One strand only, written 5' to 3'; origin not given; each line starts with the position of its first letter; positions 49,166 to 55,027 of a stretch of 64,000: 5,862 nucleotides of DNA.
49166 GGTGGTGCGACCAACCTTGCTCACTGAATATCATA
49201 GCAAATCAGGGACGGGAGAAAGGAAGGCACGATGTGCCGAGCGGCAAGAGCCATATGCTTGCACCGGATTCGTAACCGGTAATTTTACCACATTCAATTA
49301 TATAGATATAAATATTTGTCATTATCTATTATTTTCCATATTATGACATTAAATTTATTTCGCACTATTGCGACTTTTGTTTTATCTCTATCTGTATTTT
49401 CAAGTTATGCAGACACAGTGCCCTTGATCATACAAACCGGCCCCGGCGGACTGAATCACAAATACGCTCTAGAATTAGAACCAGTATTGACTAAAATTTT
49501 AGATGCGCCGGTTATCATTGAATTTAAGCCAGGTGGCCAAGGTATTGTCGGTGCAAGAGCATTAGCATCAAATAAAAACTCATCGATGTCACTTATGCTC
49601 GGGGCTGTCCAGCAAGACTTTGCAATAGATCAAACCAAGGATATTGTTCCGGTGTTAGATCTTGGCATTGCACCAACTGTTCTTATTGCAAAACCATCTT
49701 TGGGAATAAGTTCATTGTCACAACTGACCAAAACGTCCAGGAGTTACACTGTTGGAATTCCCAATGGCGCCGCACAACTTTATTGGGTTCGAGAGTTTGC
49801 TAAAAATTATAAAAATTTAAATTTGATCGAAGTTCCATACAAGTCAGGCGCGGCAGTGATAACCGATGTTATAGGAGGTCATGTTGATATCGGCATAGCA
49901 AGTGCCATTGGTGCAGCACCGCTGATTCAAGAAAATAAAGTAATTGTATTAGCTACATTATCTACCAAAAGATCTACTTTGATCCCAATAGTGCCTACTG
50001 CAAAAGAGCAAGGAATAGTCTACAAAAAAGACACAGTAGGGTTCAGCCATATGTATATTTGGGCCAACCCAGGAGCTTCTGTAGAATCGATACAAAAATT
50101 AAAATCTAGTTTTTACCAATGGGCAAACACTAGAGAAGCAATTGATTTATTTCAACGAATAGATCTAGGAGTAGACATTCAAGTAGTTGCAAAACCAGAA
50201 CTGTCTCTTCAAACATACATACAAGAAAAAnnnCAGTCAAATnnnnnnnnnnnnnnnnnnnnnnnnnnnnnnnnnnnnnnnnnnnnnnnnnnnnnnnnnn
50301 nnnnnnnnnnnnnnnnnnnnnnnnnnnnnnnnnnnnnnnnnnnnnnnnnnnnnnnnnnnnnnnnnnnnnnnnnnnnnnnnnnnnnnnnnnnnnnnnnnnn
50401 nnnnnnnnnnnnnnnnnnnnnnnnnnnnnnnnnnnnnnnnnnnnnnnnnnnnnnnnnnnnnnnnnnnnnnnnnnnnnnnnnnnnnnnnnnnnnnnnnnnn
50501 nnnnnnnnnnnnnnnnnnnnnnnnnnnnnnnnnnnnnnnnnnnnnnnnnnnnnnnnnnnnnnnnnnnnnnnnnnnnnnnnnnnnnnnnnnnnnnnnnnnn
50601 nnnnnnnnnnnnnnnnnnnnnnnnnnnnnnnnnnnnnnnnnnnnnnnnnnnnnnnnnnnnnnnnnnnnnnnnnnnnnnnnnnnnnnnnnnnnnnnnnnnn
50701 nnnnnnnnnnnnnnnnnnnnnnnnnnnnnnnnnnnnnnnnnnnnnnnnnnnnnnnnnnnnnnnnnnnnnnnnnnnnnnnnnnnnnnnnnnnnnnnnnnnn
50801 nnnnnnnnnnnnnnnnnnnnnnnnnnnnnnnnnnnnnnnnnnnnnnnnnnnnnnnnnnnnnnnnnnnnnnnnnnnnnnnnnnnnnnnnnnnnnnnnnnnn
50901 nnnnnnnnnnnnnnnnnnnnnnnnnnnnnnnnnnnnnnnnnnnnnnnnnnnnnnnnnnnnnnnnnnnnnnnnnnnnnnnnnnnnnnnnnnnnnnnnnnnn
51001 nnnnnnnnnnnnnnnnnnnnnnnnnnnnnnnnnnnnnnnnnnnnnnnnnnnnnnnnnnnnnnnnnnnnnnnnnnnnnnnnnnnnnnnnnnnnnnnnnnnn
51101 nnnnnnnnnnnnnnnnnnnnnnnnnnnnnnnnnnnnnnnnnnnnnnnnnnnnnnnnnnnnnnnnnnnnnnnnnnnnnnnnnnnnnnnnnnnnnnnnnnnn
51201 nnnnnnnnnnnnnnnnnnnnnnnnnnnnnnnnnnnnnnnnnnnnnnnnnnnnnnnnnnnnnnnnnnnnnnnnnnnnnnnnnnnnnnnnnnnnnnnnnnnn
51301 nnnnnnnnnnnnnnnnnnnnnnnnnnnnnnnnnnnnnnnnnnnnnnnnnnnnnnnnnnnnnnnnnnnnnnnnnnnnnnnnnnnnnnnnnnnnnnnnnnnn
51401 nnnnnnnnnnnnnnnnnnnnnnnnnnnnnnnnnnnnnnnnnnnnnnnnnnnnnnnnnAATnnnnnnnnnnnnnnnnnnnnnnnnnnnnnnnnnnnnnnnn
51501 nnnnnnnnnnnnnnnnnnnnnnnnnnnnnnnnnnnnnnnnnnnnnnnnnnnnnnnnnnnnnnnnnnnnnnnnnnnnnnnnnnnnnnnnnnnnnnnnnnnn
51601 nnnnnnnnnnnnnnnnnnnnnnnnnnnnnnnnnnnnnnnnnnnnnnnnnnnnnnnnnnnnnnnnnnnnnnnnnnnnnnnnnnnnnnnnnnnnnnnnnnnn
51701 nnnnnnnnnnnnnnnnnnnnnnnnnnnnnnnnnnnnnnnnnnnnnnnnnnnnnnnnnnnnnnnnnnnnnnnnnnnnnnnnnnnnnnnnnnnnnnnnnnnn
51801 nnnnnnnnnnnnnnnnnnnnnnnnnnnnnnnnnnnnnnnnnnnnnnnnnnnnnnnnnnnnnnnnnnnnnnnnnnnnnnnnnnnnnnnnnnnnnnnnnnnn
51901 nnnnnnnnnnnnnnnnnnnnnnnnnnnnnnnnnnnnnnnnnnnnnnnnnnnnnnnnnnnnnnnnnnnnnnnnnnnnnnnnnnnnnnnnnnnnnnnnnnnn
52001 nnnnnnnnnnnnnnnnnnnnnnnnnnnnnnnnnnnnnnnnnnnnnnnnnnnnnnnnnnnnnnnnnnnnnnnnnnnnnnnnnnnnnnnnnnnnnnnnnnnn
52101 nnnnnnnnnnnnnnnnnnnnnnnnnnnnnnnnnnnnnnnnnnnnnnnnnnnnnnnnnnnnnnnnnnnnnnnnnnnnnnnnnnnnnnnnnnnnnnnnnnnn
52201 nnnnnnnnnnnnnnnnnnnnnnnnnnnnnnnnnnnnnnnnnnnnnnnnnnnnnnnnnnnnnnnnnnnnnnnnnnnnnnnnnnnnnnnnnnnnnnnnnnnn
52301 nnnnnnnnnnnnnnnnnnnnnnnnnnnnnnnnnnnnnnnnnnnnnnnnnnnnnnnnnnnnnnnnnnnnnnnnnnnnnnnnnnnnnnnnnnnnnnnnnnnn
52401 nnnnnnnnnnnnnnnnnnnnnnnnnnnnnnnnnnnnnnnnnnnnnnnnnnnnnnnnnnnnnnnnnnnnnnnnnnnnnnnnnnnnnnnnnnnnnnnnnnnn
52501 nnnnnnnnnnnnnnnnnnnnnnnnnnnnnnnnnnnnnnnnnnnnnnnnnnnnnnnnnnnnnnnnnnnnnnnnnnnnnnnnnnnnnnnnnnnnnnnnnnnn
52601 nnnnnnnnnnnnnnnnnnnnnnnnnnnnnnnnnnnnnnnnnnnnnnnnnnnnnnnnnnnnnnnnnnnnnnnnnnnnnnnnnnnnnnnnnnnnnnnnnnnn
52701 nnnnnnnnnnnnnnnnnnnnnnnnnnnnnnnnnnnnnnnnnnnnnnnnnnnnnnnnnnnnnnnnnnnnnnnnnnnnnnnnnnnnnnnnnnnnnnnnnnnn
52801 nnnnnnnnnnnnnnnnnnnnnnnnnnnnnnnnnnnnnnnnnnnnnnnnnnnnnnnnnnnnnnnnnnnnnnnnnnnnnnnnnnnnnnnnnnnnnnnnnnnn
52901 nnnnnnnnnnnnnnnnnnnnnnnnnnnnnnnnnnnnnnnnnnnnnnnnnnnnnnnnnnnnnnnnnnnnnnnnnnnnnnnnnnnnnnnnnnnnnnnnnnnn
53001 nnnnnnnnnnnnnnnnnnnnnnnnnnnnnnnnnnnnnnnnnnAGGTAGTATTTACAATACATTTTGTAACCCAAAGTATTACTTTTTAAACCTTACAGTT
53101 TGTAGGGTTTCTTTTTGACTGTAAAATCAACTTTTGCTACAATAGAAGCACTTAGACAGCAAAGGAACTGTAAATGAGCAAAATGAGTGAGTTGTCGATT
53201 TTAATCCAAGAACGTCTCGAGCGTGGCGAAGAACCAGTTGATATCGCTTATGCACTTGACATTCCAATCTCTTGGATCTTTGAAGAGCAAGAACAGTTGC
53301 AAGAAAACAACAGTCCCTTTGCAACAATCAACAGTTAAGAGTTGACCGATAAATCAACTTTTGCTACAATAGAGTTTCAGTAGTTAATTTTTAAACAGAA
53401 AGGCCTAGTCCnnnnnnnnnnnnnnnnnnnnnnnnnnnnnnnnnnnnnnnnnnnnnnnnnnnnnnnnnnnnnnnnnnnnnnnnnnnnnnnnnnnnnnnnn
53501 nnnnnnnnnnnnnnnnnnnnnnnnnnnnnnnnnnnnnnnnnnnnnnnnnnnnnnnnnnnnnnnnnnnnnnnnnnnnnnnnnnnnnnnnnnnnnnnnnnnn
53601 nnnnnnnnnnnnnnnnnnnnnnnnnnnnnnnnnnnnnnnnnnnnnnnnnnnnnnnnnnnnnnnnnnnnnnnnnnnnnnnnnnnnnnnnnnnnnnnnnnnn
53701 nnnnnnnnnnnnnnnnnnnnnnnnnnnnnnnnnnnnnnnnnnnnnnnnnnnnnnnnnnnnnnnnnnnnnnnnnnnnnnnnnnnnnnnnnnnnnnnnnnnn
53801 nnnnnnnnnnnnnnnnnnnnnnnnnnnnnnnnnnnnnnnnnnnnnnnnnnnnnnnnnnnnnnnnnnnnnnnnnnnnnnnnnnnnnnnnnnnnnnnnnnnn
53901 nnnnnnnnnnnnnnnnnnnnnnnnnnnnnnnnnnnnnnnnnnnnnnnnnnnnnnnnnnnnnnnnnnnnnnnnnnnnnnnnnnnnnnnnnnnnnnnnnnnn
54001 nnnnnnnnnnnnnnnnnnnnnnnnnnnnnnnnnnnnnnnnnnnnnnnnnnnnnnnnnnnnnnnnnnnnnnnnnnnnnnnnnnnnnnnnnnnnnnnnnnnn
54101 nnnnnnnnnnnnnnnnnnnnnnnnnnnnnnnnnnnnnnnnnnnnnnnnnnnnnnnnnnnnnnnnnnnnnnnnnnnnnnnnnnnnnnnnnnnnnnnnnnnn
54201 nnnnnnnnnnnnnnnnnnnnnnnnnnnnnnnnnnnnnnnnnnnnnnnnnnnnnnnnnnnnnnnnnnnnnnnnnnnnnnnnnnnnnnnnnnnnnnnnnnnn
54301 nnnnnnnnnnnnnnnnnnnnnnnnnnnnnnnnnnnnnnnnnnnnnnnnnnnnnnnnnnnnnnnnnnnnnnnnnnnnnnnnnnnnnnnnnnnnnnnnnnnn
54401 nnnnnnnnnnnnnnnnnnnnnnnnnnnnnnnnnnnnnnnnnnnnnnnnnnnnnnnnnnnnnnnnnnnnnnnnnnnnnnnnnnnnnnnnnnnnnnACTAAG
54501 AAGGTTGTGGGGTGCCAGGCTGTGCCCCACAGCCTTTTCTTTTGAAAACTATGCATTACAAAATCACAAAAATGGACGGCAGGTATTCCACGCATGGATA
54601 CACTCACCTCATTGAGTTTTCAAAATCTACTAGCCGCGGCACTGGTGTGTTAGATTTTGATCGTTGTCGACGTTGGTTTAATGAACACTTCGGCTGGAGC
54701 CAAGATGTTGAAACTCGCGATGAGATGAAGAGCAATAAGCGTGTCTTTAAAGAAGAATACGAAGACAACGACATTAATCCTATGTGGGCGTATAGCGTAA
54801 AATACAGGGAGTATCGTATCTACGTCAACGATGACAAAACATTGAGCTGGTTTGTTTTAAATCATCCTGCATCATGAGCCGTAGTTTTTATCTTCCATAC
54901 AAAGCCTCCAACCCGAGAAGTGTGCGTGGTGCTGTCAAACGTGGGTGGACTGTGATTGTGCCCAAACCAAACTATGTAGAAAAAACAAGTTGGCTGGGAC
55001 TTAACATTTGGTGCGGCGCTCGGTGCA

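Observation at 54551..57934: Tandem array of about 12 small paralogous genes sharing a C-terminal WF-x-L-[KR]-[WF] motif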

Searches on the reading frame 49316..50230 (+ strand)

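Call 59: search_protein_families(library=pfam, max_evalue=0.001, proteins=[window:49316-50230:+])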
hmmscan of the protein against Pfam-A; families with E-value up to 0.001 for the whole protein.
window:49316-50230:+ (305 aa): 1 family
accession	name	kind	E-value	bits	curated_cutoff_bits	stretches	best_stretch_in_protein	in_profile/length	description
PF03401.19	TctC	-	2e-22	80.5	27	1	58-275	9-235/274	Tripartite tricarboxylate transporter family receptor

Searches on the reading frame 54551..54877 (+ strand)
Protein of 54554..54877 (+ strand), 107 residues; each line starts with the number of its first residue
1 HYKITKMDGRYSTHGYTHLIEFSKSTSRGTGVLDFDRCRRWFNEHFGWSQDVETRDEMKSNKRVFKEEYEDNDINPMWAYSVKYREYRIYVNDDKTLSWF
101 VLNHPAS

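Call 3: search_protein_families(library=pfam, max_evalue=1, proteins=[window:54554-54877:+])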
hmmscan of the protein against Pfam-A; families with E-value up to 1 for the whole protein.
window:54554-54877:+ (107 aa): 2 families
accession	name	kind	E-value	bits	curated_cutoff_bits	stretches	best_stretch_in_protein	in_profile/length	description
PF21629.2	Bleomycin_resist_prot_dom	-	7.4e-05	23.5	27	1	33-57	7-31/63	Bleomycin resistance protein domain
PF07410.16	Phage_Gp111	-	0.054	14.5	27.1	1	34-96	50-106/117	Streptococcus thermophilus bacteriophage Gp111 protein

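Call 4: search_protein_families(library=phrogs, max_evalue=1, proteins=[window:54554-54877:+])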
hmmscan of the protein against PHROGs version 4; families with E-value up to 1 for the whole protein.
window:54554-54877:+ (107 aa): 1 family
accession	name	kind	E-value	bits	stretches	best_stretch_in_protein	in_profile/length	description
phrog_9219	-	unknown function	0.027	15.7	1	40-62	40-62/68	-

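Call 39: search_dna_similar(query=window:54551-54874:+, collection=phages, mode=protein, max_evalue=1, max_rows=15)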
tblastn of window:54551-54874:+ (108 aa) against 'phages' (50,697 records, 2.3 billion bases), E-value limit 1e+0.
No match.

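Call 82: search_protein_families(library=pfam, alignment_id=A7, max_evalue=0.1)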
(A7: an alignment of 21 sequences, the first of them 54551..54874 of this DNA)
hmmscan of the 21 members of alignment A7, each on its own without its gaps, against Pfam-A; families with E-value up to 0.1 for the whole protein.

A. member 1, window:54551-54874:+ (108 aa): 2 families
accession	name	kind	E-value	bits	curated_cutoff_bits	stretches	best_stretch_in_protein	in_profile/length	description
PF21629.2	Bleomycin_resist_prot_dom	-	7.5e-05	23.5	27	1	34-58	7-31/63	Bleomycin resistance protein domain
PF07410.16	Phage_Gp111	-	0.055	14.5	27.1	1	35-97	50-106/117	Streptococcus thermophilus bacteriophage Gp111 protein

B. families by the number of members that match (of 21 scanned): 4 families
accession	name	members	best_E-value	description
PF21629.2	Bleomycin_resist_prot_dom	9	2.6e-05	Bleomycin resistance protein domain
PF07410.16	Phage_Gp111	1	0.055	Streptococcus thermophilus bacteriophage Gp111 protein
PF18865.6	AbiJ_NTD5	1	0.087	AbiJ N-terminal domain 5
PF17962.7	bMG6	1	0.095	Bacterial macroglobulin domain 6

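Call 84: search_solved_structures(query=A7, max_evalue=10, show_alignments=2)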
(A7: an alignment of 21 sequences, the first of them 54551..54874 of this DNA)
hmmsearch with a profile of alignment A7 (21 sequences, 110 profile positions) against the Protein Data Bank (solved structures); distinct sequences matched with E-value up to 10: 1.
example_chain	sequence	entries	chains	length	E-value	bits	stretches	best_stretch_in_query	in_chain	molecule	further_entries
4n4u_A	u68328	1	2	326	0.48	14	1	28-69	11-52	Putative ABC transporter periplasmic solute-binding protein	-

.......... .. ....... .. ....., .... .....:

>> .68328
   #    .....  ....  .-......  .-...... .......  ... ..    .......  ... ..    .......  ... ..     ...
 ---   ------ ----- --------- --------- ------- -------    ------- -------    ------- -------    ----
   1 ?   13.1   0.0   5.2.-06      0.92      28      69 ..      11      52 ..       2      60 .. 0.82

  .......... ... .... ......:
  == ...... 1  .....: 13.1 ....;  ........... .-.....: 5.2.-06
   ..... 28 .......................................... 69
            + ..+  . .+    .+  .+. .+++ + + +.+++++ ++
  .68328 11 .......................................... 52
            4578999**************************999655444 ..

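Call 87: search_protein_families(library=ncbifam, max_evalue=1, proteins=[window:54551-54874:+])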
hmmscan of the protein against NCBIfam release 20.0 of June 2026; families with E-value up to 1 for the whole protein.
window:54551-54874:+ (108 aa): 1 family
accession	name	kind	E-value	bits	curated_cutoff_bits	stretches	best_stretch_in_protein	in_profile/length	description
NF004064.0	PRK05578.1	equivalog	0.21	11.6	74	1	14-74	67-127/130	cytidine deaminase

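Call 89: find_homologous_proteins(query=A7, max_evalue=0.001)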
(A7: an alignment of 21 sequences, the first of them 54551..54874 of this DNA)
Query A7 (21 sequences) (108 aa, profile of the alignment): 295 proteins with E <= 0.001 among 402 candidates; the best 120 are listed.
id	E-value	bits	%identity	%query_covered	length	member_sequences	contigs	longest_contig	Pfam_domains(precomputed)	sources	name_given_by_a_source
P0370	3.8e-40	154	74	100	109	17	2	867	-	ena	-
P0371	5.6e-40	154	55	98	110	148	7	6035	-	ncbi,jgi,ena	jgi:hypothetical protein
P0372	1.2e-39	153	75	100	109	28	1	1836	-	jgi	jgi:hypothetical protein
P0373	1.6e-39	152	72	100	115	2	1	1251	-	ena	-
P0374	2.0e-39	152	69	98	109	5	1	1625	-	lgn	-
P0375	2.2e-39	152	78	100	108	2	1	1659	-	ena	-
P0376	2.4e-39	152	66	100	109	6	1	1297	-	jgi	-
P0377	2.8e-39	152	73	100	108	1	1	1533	-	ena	-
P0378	2.8e-39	152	70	100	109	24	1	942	-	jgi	-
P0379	2.9e-39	152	74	100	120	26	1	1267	-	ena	-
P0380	3.6e-39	151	75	100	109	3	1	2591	-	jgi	-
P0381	4.4e-39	151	74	100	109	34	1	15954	-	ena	-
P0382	4.5e-39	151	77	100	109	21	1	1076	-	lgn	-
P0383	4.6e-39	151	54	97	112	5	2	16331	-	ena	-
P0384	4.6e-39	151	73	100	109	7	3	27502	-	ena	-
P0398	1.5e-38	149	76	100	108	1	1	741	PF21629.3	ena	-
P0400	1.8e-38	149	79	100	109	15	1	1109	PF21629.3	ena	-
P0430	2.9e-37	145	70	98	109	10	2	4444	PF21629.3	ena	-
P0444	2.1e-36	142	70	100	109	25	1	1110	PF21629.3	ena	-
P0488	1.9e-33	133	75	94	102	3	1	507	PF21629.3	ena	-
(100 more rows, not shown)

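Call 97: predict_structure(alignment_id=A8)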
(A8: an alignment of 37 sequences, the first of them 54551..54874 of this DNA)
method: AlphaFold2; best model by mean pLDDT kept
length: 108 residues; sequences in the alignment: 37
mean_pLDDT: 87.6   pTM: 0.79
mean pLDDT of the five models: 87.6, 86.5, 86.4, 86.4, 79.2
residues with pLDDT >= 90: 68; 70-90: 32; 50-70: 8; < 50: 0
segments of 3 or more residues with pLDDT < 50: none
pLDDT, mean of each block of 10 residues (from residue 1): 85 83 75 87 95 92 91 91 86 94 85
secondary structure, 60 per line:
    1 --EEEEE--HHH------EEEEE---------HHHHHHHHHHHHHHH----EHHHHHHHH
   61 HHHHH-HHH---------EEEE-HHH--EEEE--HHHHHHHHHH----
elements in order: E3-7 E19-23 H33-47 H53-65 E79-82 E89-92 H95-104
